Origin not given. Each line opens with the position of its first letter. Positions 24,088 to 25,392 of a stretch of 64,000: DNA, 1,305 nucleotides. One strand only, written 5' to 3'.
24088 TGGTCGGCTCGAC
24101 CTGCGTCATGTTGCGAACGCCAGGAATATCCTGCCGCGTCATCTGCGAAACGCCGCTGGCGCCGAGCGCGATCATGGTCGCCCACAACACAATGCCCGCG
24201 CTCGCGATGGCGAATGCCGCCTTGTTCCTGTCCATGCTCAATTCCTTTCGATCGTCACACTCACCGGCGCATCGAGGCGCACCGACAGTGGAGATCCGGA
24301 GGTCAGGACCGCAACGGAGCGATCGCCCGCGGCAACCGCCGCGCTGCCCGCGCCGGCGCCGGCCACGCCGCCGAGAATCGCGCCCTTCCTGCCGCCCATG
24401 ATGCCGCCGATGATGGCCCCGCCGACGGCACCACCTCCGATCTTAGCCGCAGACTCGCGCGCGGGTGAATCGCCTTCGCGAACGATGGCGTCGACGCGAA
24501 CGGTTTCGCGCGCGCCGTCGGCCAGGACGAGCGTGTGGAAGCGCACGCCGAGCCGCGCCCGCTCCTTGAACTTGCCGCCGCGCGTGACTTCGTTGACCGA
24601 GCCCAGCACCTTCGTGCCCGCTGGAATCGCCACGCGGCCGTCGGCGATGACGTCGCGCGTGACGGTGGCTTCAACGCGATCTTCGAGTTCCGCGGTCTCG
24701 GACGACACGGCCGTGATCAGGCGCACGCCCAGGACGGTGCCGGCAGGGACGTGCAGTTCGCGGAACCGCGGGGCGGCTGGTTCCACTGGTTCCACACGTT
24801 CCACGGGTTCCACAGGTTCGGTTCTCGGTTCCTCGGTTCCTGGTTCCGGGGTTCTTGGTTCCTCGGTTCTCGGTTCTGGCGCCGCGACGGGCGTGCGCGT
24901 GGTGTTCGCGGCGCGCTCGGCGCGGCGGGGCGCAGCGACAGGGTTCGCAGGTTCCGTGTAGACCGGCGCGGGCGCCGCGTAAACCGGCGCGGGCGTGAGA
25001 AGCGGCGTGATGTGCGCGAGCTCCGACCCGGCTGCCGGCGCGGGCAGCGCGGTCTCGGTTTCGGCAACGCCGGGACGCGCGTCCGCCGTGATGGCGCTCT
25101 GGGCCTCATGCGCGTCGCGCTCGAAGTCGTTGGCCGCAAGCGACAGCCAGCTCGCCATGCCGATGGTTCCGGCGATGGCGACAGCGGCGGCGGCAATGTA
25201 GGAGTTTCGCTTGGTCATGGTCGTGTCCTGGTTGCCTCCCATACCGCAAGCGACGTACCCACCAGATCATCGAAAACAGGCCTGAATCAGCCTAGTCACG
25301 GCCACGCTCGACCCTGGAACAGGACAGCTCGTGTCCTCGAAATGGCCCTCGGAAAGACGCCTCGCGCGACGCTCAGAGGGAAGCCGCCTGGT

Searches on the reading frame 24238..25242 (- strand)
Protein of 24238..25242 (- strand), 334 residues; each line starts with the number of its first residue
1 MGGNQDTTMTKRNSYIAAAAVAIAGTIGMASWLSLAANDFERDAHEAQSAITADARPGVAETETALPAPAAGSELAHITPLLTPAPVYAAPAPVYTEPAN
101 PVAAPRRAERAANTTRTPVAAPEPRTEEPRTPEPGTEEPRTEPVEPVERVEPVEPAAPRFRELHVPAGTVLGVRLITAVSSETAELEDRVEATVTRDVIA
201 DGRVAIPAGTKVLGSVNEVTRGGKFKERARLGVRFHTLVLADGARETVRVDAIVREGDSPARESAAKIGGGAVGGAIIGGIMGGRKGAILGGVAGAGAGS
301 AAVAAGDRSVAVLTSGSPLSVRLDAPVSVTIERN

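Call 47: search_protein_families(library=pfam, max_evalue=0.000001, proteins=[window:24238-25242:-])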
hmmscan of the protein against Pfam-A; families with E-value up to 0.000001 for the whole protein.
window:24238-25242:- (334 aa): 1 family
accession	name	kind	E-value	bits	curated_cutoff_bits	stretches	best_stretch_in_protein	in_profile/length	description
PF03743.19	TrbI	-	1e-08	35.7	35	1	165-289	2-123/188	Bacterial conjugation TrbI-like protein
